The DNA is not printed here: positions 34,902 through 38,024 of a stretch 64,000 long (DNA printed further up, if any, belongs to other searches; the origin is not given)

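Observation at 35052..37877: Single-polypeptide ACP / fatty-acyl-AMP ligase / lysophospholipid acyltransferase.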

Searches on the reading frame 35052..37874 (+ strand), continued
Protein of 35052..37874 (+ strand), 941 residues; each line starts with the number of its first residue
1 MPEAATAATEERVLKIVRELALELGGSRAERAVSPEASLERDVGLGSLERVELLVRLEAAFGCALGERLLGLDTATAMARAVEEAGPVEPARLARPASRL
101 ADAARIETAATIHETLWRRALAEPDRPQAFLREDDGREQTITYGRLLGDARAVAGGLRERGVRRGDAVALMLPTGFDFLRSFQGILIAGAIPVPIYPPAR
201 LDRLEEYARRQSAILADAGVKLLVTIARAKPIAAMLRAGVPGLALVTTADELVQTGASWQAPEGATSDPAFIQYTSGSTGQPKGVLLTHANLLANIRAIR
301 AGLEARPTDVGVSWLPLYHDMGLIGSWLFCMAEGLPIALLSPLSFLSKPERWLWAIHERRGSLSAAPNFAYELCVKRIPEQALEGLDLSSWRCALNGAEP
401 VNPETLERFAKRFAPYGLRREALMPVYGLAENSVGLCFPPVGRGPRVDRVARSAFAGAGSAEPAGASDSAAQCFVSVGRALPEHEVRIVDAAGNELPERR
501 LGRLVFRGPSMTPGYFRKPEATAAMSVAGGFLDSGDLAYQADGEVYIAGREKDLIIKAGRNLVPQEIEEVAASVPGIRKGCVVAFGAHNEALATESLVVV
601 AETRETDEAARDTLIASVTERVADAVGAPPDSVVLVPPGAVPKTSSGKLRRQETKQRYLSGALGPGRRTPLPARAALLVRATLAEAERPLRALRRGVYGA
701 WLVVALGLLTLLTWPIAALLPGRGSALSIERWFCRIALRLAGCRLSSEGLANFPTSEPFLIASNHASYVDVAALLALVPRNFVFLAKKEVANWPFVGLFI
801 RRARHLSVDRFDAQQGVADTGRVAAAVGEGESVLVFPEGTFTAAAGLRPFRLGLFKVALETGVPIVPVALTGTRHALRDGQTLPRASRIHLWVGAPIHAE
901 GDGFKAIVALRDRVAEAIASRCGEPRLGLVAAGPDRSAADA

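Call 18: search_solved_structures(query=window:35052-37874:+, max_evalue=1e-60, show_alignments=5)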
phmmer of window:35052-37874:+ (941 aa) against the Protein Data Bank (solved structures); distinct sequences matched with E-value up to 1e-60: 13.
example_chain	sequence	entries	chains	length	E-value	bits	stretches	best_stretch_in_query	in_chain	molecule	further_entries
7r7g_A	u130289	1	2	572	6.6e-100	338.7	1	127-664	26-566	Polyketide synthase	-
7r7e_A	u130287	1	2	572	8.5e-100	338.4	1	127-664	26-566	Polyketide synthase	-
7r7f_A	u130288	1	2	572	1.7e-99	337.3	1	127-664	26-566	Polyketide synthase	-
3pbk_A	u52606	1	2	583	5.6e-99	335.7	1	139-660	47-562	Fatty Acyl-Adenylate Ligase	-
3kxw_A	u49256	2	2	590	3.7e-86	293.2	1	116-659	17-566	Saframycin Mx1 synthetase B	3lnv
5ey9_A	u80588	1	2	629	3.2e-73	250.4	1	128-670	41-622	Long-chain-fatty-acid--AMP ligase FadD32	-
5hm3_A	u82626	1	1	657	3.4e-72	247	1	130-670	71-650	Long-chain-fatty-acid--AMP ligase FadD32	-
5d6j_A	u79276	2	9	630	3.5e-68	233.7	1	129-667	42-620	Acyl-CoA synthase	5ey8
5icr_A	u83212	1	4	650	3.6e-68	233.7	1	129-667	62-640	Acyl-CoA synthase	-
8hd4_A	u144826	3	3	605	5.8e-67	229.7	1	131-659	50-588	Long-chain-fatty-acid--AMP ligase FadD23 | Fatty-acid-CoA ligase FadD23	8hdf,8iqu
7wua_A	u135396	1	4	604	1.4e-66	228.5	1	152-658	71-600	Acyl-CoA synthase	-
6ulx_A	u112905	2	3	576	7.9e-66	226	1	137-663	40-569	Amino acid adenylation domain-containing protein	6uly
6ulw_A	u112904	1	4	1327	2.3e-64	221.1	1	136-662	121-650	Amino acid adenylation domain-containing protein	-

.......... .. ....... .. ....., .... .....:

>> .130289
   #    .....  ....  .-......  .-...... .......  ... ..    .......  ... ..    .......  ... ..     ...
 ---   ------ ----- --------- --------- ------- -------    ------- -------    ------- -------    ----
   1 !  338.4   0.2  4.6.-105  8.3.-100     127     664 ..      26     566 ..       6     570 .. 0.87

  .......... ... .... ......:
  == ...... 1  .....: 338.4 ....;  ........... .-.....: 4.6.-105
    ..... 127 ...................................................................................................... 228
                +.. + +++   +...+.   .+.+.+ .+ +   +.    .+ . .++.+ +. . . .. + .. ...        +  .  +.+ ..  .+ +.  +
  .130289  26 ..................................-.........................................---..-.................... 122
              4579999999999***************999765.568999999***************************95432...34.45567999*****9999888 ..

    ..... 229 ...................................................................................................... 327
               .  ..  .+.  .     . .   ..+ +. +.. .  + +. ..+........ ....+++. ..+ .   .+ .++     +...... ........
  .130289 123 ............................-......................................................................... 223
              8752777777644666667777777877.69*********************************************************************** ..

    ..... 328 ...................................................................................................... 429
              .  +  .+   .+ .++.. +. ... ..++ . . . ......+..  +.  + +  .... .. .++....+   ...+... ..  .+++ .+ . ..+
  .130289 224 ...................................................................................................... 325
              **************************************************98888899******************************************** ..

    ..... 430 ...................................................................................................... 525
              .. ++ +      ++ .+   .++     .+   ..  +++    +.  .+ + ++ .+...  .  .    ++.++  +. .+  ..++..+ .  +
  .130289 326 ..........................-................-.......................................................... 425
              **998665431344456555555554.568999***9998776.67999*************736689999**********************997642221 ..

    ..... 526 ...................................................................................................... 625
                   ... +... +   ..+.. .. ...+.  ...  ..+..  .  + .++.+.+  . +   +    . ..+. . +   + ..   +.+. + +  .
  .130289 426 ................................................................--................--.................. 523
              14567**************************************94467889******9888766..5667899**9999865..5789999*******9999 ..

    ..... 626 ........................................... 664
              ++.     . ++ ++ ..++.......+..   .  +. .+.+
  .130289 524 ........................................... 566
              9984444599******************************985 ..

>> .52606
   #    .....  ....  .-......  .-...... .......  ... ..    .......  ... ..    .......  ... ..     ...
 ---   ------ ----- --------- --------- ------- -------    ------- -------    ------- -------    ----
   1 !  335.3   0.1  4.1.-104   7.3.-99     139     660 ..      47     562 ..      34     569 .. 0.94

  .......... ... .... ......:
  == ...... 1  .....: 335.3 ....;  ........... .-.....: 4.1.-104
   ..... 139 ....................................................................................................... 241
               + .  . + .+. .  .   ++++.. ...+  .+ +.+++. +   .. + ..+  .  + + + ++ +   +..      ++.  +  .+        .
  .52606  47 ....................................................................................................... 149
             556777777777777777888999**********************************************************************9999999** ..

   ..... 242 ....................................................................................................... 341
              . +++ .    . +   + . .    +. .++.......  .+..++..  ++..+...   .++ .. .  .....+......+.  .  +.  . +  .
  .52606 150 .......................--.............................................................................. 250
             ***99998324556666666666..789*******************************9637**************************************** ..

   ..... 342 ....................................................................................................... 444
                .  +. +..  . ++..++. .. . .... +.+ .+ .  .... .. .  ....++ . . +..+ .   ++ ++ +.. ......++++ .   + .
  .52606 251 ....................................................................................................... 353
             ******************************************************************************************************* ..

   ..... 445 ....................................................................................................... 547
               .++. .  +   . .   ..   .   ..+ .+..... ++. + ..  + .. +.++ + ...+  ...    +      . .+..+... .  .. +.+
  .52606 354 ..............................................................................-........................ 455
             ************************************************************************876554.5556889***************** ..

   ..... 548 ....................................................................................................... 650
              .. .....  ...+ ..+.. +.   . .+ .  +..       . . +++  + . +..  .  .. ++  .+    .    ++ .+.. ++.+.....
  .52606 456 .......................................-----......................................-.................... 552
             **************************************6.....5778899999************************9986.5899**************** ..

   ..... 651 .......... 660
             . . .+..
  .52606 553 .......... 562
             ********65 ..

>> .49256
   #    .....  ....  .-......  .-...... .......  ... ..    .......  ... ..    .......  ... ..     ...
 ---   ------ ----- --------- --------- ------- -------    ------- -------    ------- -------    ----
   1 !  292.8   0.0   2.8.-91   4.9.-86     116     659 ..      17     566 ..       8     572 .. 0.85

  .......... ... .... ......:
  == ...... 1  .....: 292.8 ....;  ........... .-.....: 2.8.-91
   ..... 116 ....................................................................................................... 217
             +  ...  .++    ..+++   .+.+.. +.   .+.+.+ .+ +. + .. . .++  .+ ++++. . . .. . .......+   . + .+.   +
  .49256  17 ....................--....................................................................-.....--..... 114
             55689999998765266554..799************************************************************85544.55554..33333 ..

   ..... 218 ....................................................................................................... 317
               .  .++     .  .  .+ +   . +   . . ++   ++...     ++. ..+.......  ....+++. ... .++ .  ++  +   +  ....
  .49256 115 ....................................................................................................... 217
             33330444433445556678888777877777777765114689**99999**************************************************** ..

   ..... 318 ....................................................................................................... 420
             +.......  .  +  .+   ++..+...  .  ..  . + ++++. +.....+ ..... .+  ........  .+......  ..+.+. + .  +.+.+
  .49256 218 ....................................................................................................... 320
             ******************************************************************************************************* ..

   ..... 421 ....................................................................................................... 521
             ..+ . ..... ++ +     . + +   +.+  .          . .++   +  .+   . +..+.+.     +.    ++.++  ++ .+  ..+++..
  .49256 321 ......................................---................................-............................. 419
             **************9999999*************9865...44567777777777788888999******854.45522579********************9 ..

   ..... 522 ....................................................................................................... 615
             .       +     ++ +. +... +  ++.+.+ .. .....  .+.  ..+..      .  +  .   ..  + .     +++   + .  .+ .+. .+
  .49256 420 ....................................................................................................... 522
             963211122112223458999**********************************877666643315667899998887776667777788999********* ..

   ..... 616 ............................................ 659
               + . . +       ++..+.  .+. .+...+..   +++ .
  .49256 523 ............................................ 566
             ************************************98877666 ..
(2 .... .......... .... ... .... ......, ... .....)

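Call 38: search_protein_representatives(protein=window:35052-37874:+)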
Query: 941 residues. Proteins with E-value up to 0.001 (for the whole library): 189255; up to 1e-10: 81597; up to 1e-30: 18898. The best 150 are listed.
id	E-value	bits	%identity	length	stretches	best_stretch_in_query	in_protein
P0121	1.2e-266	903.7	50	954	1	7-931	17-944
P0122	1.3e-266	903.6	48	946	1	6-936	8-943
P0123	1.6e-266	903.4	49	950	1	9-932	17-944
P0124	7.6e-264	894.5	52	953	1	7-933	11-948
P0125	9.0e-262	887.6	49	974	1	3-936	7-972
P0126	4.6e-250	848.9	50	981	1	7-927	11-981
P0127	9.2e-242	821.4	57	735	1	8-729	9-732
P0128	8.6e-240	814.9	49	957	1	6-933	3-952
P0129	2.1e-235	800.4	43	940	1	11-929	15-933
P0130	1.4e-233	794.3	48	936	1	8-927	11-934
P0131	9.0e-231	785.0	68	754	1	6-543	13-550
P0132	3.9e-230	782.9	47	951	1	4-934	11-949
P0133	8.1e-230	781.9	43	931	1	9-925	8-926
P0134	8.9e-228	775.1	43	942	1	10-933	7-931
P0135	9.9e-228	775.0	44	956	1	12-929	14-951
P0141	4.6e-223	759.5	43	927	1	29-922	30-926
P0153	1.8e-214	731.1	41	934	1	36-926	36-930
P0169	7.9e-209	712.4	40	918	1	10-927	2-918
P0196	1.4e-198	678.5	38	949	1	16-930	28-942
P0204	2.0e-193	661.5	38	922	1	4-926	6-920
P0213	8.4e-189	646.2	38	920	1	19-927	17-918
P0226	3.7e-181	620.9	36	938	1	6-934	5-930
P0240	7.7e-176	603.3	43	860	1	134-928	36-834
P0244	2.7e-174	598.2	37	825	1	115-932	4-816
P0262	3.5e-165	568.0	37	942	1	11-914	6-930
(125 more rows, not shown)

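Call 39: list_cluster_members(proteins=[P0129, P0141, P0153, P0169, P0196, P0204, P0213, P0226, P0262, P0122])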
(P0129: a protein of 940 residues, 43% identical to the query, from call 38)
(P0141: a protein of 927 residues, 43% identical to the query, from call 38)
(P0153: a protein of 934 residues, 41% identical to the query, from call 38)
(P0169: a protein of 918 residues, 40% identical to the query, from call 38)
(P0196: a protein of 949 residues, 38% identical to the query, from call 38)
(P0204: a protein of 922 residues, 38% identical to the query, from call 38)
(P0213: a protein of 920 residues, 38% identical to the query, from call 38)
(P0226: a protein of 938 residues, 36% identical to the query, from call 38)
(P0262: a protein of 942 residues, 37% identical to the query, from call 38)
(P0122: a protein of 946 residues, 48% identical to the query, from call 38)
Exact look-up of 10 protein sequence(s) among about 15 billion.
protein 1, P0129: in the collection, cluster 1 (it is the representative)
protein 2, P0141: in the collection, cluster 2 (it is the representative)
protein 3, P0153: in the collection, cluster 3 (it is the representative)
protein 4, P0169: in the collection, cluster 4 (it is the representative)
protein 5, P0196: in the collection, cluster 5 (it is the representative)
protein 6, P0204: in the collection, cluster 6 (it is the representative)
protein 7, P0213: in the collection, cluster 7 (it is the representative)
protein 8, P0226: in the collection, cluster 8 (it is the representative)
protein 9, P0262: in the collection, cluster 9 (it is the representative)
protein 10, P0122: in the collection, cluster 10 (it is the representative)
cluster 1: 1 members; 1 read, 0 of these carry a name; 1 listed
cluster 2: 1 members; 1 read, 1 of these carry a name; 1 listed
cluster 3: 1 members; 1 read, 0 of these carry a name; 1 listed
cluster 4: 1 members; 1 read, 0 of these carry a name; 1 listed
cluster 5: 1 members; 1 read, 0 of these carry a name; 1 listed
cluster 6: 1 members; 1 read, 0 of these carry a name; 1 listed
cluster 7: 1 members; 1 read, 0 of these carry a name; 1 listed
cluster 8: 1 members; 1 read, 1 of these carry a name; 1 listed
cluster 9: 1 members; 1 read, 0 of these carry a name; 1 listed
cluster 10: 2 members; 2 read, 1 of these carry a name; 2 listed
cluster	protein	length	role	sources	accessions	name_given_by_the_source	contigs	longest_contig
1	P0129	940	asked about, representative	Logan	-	-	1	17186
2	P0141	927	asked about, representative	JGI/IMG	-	1-acyl-sn-glycerol-3-phosphate acyltransferase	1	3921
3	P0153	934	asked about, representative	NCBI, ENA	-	-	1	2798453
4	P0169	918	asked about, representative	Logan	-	-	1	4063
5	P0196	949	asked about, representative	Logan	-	-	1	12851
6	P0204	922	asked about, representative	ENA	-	-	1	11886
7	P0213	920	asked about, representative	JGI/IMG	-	-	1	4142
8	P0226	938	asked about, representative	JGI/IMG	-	fatty-acyl-CoA synthase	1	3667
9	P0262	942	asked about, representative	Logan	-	-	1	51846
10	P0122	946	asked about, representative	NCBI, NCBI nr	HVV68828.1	MAG TPA: 1-acylglycerol-3-phosphate O-acyltransferase [Gammaproteobacteria bacterium] | 1-acylglycerol-3-phosphate O-acyltransferase [Gammaproteobacteria bacterium]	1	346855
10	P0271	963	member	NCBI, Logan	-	-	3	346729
